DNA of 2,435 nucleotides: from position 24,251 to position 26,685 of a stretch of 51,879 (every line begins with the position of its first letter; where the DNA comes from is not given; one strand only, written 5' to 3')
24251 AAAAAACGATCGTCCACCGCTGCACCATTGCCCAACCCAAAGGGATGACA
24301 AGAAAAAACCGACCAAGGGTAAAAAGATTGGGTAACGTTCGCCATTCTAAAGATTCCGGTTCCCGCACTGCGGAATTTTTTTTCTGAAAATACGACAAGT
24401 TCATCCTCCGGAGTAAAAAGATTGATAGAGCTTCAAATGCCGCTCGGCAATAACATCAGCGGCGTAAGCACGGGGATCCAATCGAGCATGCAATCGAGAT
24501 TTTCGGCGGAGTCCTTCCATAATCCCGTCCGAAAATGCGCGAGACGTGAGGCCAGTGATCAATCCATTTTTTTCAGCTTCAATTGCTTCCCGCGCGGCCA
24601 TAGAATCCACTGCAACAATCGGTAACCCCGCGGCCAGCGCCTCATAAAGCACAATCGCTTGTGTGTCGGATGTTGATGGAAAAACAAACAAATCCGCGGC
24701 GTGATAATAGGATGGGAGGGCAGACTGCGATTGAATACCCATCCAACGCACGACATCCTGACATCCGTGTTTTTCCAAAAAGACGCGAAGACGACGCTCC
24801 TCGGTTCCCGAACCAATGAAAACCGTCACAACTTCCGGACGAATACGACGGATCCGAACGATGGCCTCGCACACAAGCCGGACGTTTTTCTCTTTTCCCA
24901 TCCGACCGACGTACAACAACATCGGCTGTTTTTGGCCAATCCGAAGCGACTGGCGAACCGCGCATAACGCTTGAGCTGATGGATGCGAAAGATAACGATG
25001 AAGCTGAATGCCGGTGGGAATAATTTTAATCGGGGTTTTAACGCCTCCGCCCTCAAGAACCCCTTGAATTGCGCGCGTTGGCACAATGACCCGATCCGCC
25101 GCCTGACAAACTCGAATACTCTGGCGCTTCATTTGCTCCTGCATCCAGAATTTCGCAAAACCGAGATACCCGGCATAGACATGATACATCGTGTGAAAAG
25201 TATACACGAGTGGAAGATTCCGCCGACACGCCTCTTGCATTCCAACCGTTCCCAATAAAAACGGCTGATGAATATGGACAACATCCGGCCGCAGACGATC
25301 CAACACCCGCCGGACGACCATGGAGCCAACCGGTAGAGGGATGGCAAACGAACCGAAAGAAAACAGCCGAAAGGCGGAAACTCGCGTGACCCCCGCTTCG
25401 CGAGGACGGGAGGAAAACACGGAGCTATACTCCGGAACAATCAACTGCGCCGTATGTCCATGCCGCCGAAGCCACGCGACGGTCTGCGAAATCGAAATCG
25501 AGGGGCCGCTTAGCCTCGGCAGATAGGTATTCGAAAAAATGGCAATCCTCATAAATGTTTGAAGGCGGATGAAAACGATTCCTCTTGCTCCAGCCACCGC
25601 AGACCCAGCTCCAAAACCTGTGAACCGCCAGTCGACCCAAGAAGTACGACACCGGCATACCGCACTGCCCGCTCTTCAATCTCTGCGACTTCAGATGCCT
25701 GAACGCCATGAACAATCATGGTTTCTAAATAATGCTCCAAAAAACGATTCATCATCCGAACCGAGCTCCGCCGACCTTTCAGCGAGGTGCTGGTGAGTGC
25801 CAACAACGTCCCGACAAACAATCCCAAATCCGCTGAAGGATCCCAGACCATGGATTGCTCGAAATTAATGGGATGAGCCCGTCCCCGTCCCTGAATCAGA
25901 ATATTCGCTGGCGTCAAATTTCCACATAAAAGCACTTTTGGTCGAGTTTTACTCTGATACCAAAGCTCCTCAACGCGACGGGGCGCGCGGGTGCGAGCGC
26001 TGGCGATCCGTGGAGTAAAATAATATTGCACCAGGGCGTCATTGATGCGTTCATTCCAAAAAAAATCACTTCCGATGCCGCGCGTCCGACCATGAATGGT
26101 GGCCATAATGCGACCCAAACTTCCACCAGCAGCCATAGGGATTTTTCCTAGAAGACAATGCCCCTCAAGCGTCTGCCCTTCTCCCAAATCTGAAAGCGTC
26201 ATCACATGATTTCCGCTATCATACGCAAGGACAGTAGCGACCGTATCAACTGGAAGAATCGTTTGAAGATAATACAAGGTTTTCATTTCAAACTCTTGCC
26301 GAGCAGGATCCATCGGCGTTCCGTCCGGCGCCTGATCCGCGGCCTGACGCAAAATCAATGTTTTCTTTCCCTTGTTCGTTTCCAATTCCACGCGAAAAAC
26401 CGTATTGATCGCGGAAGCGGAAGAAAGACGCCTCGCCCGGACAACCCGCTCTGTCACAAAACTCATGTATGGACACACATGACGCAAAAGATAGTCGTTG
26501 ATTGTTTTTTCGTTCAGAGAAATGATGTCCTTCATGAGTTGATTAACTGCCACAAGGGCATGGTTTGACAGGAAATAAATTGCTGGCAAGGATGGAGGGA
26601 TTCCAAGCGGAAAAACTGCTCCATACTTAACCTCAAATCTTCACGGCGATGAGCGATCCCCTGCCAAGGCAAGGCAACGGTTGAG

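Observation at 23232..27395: Translationally coupled lipid head-group operon (MTase-fold, kinase-fold, MGS-like GT4, double CDP-alcohol phosphatidyltransferase)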

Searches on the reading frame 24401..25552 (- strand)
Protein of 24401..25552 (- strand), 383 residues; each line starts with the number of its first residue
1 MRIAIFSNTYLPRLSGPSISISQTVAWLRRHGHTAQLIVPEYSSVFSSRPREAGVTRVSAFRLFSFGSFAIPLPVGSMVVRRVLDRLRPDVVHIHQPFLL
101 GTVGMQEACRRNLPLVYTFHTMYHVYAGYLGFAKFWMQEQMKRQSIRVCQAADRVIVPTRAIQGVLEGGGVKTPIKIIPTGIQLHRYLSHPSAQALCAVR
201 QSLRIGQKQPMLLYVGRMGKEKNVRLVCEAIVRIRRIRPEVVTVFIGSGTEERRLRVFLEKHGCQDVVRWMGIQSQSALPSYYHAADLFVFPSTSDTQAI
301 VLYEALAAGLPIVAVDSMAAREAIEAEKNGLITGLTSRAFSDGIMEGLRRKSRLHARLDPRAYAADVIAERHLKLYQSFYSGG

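Call 3: search_protein_families(library=pfam, proteins=[window:24401-25552:-], max_evalue=0.01)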
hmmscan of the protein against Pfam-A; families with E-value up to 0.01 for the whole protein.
window:24401-25552:- (383 aa): 5 families
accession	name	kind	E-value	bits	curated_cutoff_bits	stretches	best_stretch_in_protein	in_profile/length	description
PF00534.26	Glycos_transf_1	-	2.8e-32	112.1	26.4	1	200-362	6-169/172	Glycosyl transferases group 1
PF13439.12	Glyco_transf_4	-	2.5e-26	93.2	28.5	1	17-186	4-170/170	Glycosyltransferase Family 4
PF13692.12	Glyco_trans_1_4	-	5.3e-26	92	27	1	210-345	2-137/142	Glycosyl transferases group 1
PF13579.12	Glyco_trans_4_4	-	4.3e-18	66.6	29.7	1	16-181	2-158/158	Glycosyl transferase 4-like domain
PF20706.3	GT4-conflict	-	6.2e-06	25.9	26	1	114-316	108-312/385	Family 4 Glycosyltransferase in conflict systems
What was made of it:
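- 24401..25552 (-): GT4 (GT-B) glycosyltransferase, 383 aa, of the lipid-glycosyltransferase type. It has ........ (nt 24884-24907) and a D-x7-E variant of the EX7E motif (nt 24641-24667). Pfam Glyco_transf_4 and Glycos_transf_1 both hit (call 3).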

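Call 4: search_protein_families(library=ncbifam, proteins=[window:24401-25552:-], max_evalue=0.01)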
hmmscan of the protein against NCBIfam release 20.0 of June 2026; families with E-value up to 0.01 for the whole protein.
window:24401-25552:- (383 aa): 39 families (the best 25 are shown)
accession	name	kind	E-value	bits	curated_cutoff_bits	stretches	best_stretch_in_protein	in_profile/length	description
NF049988.1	MGlcDAGSynMgs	equivalog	5.7e-40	137.9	400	1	1-376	1-384/398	alpha-monoglucosyldiacylglycerol synthase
NF053787.1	GlcN_PG_synth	equivalog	2.2e-26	92.6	480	1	30-349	31-325/361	N-acetylglucosaminyl phosphatidylglycerol synthase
TIGR03449.1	mycothiol_MshA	equivalog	2.4e-25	89.3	462.5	1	88-361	102-379/406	D-inositol-3-phosphate glycosyltransferase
TIGR04063.1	stp3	hypoth_equivalog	5.8e-22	78.1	442.05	1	80-333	84-342/397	TIGR04063 family PEP-CTERM/XrtA system glycosyltransferase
NF047684.1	TeichurnBiosyTuaC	equivalog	1.8e-21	76.5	550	1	85-349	105-353/391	teichuronic acid biosynthesis protein TuaC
TIGR04047.1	MSMEG_0565_glyc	hypoth_equivalog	9.6e-20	71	259.85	1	141-377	128-372/373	MSMEG_0565 family glycosyltransferase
NF053513.1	Gtran_IagA_BgsA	equivalog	9.7e-20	70.8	460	1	90-350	45-299/333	LTA glycolipid anchor biosynthesis glycosyltransferase, IagA/BgsA family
NF007640.0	PRK10307.1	subfamily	5.8e-19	68.3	276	1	62-371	84-389/411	WcaI family glycosyltransferase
TIGR04157.1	glyco_rSAM_CFB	subfamily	6.3e-17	61.7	400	1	143-335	161-350/406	TIGR04157 family glycosyltransferase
TIGR03088.1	stp2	hypoth_equivalog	3.5e-16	59.2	409.05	1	175-333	162-320/374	TIGR03088 family PEP-CTERM/XrtA system glycosyltransferase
TIGR03999.1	thiol_BshA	equivalog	1.5e-14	53.8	273.7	1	164-336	158-323/375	N-acetyl-alpha-D-glucosaminyl L-malate synthase BshA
NF038295.1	EPS_HpsP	equivalog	1.6e-14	53.7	550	1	169-378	172-386/388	hormogonium polysaccharide biosynthesis glycosyltransferase HpsP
NF049987.1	DaglGlyslTfaseDgs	equivalog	1.4e-13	50.5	500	1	90-343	45-288/332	processive diacylglycerol alpha-glucosyltransferase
NF012028.0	PRK15484.1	subfamily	2.3e-13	50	618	1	153-351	141-345/380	lipopolysaccharide N-acetylglucosaminyltransferase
TIGR02149.1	glgA_Coryne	subfamily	2.6e-13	49.9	302.4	1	150-333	143-331/391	glycogen synthase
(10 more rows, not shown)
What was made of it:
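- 24401..25552 (-): NCBIfam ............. scores 137.9 bits over the full length and GlcN_PG_synth 92.6, both below cutoff (call 4).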

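Call 7: search_solved_structures(query=window:24401-25552:-, max_evalue=0.00001)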
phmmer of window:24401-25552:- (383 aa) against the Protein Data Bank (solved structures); distinct sequences matched with E-value up to 0.00001: 18.
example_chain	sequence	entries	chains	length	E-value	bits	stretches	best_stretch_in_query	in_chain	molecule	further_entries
6kih_A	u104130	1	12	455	1.9e-12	50.4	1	97-333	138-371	Tll1590 protein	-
5e9t_A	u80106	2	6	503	3.9e-11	46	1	211-347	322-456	Glycosyltransferase Gtf1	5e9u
4pqg_A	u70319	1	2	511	4.8e-11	45.7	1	206-351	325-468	Glycosyltransferase Gtf1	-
3c4q_A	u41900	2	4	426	4.6e-10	42.5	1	83-345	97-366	Predicted glycosyltransferases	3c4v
3c48_A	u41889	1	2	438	5e-10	42.4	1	83-345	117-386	Predicted glycosyltransferases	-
5d00_A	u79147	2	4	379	1.1e-08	37.9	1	11-334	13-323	N-acetyl-alpha-D-glucosaminyl L-malate synthase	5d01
8qoy_A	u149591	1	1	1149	3.4e-08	36.4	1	212-371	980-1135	TagF-like capsule polymerase Cps3D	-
9dcm_B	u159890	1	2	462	9.6e-08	34.9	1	211-337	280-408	Sucrose-phosphate synthase-like protein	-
8vrf_B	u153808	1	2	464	9.6e-08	34.9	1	211-337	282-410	Sucrose-phosphate synthase-like protein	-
8uag_A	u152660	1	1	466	9.7e-08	34.9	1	211-337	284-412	Sucrose-phosphate synthase-like protein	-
2iv7_A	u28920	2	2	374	1.9e-07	33.9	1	175-316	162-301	LIPOPOLYSACCHARIDE CORE BIOSYNTHESIS PROTEIN RFAG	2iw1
4xso_B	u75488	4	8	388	3.3e-07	33.1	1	114-333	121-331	Alr3699 protein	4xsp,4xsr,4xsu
7ec7_A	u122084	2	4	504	5.3e-07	32.4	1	205-333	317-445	Glycosyl transferase, group 1 family protein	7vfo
7ec3_A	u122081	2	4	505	5.3e-07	32.4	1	205-333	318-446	Glycosyl transferase, group 1 family protein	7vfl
7ec1_A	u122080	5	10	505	5.3e-07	32.4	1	205-333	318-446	Glycosyl transferase, group 1 family protein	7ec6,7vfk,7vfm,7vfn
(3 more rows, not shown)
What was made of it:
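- PimB' appears among the GT4 PDB hits (E 4e-6, call 7).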

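Call 86: search_protein_families(library=padloc, proteins=[window:24401-25552:-], max_evalue=0.01)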
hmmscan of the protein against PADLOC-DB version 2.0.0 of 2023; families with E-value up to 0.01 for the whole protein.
window:24401-25552:- (383 aa): 0 families

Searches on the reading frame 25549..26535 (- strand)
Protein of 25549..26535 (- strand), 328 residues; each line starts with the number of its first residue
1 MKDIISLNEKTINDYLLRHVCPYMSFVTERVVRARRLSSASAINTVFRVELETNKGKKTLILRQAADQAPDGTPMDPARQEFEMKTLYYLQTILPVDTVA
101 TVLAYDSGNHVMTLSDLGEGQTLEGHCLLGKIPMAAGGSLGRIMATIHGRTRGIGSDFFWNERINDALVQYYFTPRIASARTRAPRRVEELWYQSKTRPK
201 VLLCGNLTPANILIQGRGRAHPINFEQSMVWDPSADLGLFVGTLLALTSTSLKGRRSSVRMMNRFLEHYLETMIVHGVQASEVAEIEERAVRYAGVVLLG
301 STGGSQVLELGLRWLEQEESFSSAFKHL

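Call 3: search_protein_families(library=pfam, proteins=[window:25549-26535:-], max_evalue=0.01)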
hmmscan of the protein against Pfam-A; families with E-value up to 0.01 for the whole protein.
window:25549-26535:- (328 aa): 0 families

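Call 4: search_protein_families(library=ncbifam, proteins=[window:25549-26535:-], max_evalue=0.01)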
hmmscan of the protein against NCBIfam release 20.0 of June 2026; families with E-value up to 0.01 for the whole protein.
window:25549-26535:- (328 aa): 2 families
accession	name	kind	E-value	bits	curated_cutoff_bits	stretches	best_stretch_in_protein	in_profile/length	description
TIGR01767.2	MTRK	equivalog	6e-07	28.9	275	1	8-175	5-169/401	S-methyl-5-thioribose kinase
NF038156.1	lant_syn_V_LxmK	equivalog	0.0024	17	315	0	188-261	179-251/347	class V lanthionine synthetase subunit LxmK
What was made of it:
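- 25549..26535 (-): APH/MTR-kinase-fold protein (328 aa), clade-specific, a likely pseudokinase. It has LILRQA (R63, nt 26341-26358), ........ (nt 25903-25926) and INFE (nt 25858-25869) in place of the K, HxD..N and DxE motifs. NCBIfam MTRK scores 28.9 bits over residues 8-175 and LxmK matches residues 188-261 (call 4).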

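Call 9: search_solved_structures(query=window:25549-26535:-, max_evalue=1, show_alignments=2)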
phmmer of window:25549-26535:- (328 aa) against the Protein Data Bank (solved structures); distinct sequences matched with E-value up to 1: 1.
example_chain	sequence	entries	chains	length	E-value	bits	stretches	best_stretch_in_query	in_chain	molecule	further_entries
2gw4_A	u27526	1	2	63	0.78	12.2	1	197-229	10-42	Kaede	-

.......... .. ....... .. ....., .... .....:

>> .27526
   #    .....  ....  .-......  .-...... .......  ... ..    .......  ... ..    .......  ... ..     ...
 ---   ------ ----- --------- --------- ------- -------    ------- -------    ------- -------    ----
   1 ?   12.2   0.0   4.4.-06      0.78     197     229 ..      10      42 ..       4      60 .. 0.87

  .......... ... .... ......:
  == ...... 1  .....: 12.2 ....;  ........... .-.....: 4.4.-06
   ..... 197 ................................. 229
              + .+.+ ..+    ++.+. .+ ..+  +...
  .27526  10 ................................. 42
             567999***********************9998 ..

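Call 15: find_homologous_proteins(query=window:25549-26535:-, max_evalue=0.001)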
Query window:25549-26535:- (328 aa): 2 proteins with E <= 0.001 among 4062 candidates.
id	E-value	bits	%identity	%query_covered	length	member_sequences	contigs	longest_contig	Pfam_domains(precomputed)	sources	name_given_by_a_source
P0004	7.7e-186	635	100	87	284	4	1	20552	-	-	-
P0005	7.5e-142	490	66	100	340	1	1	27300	PF01636.30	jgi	jgi:aminoglycoside phosphotransferase (APT) family kinase protein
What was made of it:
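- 25549..26535 (-): Only 2 homologs were found (call 15).
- Closest known: APH / methylthioribose-kinase / choline-kinase fold pseudokinases. Different: The family has only two detectable members (call 15).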

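Call 41: predict_structure(alignment_id=A5)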
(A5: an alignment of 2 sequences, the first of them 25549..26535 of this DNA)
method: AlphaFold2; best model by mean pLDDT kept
length: 328 residues; sequences in the alignment: 2
mean_pLDDT: 39.4   pTM: 0.27
mean pLDDT of the five models: 39.4, 37.7, 37.6, 36.6, 35.5
residues with pLDDT >= 90: 0; 70-90: 0; 50-70: 52; < 50: 276
segments of 3 or more residues with pLDDT < 50: 1-31, 39-45, 65-70, 73-75, 77-82, 85-236, 246-259, 261-264, 270-279, 295-328
pLDDT, mean of each block of 10 residues (from residue 1): 28 37 35 53 50 52 50 51 49 42 27 35 42 33 30 26 39 32 32 30 26 23 26 46 48 46 50 47 52 49 40 41 32
secondary structure, 60 per line:
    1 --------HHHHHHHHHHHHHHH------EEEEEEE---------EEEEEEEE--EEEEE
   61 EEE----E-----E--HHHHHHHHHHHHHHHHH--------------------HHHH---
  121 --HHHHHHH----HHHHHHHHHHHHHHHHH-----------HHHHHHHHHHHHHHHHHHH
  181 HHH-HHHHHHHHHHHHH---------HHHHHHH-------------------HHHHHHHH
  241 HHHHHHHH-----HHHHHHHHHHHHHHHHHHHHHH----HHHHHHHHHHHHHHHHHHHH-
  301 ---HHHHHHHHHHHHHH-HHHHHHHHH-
elements in order: H9-23 E30-36 E46-53 E56-63 H77-93 H114-117 H123-129 H134-150 H162-183 H185-197 H207-213 H233-248 H254-275 H280-299 H304-317 H319-327
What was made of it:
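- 25549..26535 (-): The AF2 model is unusable (pLDDT 39.4, call 41).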

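Call 42: search_solved_structures(query=A4, max_evalue=1, show_alignments=3)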
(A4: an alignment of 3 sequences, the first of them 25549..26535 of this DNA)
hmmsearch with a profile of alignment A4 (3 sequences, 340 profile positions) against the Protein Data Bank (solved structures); distinct sequences matched with E-value up to 1: 0.

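Call 44: search_protein_families(library=pfam, proteins=[window:25549-26535:-, P0005], max_evalue=10)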
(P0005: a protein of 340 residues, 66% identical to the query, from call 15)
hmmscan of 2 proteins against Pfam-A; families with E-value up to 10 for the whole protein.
window:25549-26535:- (328 aa): 0 families

P0005 (340 aa): 2 families
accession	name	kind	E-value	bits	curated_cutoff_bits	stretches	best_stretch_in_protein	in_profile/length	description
PF01636.29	APH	-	9.9e-08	32.5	23.2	1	58-281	13-229/239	Phosphotransferase enzyme family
PF02957.21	TT_ORF2-like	-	0.063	13.7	24.3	1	199-217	3-21/53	TT viral ORF2-like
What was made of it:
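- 25549..26535 (-): Ortholog P0005 hits Pfam APH at 32.5 bits, above the 23.2 cutoff (call 44).
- On APH-family kinase (PF01636): Ortholog P0005 scores 32.5 bits against 23.2 (call 44).
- Closest known: APH / methylthioribose-kinase / choline-kinase fold pseudokinases. Same: The fold-level family is the same (Pfam APH in the ortholog, call 44; MTRK N-lobe, call 4).
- Checked: Its 66%-identical ortholog P0005 passes Pfam APH (32.5 bits against a cutoff of 23.2, call 44).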

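Call 52: search_solved_structures(query=P0005, max_evalue=10, show_alignments=4)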
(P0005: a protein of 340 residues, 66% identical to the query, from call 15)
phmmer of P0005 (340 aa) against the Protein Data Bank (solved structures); distinct sequences matched with E-value up to 10: 1.
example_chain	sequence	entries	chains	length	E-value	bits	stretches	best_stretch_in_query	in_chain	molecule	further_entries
7as6_A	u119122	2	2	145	0.61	12.5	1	43-101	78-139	Synaptotagmin-1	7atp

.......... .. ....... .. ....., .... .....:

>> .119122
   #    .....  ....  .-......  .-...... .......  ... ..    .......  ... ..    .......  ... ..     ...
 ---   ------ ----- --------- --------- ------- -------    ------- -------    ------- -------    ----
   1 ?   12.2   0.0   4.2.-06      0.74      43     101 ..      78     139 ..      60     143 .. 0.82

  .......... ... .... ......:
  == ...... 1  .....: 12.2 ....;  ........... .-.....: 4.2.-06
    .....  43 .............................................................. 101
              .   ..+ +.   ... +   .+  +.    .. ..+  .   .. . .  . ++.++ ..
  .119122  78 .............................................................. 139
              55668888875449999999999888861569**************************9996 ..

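Call 84: search_solved_structures(query=A5, max_evalue=10, show_alignments=4)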
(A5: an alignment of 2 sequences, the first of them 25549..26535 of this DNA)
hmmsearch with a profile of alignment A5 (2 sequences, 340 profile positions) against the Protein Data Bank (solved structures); distinct sequences matched with E-value up to 10: 2.
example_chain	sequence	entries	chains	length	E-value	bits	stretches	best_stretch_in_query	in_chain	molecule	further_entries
7qz2_A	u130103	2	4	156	1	11.4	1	200-226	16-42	Histidine kinase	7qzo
7s3l_A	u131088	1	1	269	1.7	10.7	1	200-252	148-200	Aminoglycoside phosphotransferase family protein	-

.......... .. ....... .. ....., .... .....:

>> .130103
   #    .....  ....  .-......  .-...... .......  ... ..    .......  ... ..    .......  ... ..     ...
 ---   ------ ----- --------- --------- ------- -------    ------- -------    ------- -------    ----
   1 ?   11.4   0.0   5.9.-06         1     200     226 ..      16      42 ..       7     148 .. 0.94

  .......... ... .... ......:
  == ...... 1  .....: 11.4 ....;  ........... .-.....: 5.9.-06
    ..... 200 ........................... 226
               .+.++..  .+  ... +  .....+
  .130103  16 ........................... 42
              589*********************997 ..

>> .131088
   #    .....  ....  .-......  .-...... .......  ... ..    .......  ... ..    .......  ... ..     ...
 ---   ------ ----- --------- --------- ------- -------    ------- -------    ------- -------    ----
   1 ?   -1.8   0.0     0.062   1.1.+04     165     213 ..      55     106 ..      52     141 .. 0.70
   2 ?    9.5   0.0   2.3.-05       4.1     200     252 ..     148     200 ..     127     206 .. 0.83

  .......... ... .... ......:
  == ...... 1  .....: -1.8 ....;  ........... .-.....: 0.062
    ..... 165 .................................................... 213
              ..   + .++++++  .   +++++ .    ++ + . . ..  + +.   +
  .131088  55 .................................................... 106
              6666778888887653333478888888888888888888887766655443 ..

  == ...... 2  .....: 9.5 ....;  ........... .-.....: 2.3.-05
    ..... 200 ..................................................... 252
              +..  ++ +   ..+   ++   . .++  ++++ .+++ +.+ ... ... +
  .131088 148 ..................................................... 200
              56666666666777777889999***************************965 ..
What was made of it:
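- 25549..26535 (-): A non-significant alignment to PDB 7S3L puts HCD opposite CGN and IDWD opposite INFE (call 84).
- On APH-family kinase (PF01636): Their register is supported by a weak alignment to 7S3L (call 84).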

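Call 86: search_protein_families(library=padloc, proteins=[window:25549-26535:-], max_evalue=0.01)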
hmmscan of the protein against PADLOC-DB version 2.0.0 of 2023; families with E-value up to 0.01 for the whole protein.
window:25549-26535:- (328 aa): 0 families
